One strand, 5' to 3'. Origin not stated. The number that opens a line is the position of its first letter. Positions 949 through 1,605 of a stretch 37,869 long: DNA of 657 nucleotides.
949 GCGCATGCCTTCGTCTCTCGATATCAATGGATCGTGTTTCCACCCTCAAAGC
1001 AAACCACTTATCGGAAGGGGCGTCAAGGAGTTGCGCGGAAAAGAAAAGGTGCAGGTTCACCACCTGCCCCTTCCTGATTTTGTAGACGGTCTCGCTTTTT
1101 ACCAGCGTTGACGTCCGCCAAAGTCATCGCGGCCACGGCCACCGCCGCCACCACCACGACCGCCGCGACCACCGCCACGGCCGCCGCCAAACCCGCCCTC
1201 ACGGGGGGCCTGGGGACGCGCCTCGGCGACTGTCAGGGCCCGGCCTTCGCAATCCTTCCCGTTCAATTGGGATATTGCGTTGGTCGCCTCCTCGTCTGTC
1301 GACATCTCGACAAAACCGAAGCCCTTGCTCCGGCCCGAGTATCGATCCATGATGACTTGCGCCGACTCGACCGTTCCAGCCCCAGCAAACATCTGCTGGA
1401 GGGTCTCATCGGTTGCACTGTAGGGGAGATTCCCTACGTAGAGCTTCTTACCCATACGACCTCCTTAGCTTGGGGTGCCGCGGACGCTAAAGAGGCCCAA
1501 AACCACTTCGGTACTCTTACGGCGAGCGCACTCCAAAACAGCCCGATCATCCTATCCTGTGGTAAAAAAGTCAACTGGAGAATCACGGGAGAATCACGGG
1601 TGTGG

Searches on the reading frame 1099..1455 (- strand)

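Call 13: search_protein_families(library=pfam, proteins=[window:1099-1455:-], max_evalue=0.0001)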
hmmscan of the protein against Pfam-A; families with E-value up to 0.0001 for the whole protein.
window:1099-1455:- (118 aa): 1 family
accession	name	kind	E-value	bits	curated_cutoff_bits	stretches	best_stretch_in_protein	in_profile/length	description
PF00076.28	RRM_1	-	2.7e-22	78.8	20.7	1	5-74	1-69/70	RNA recognition motif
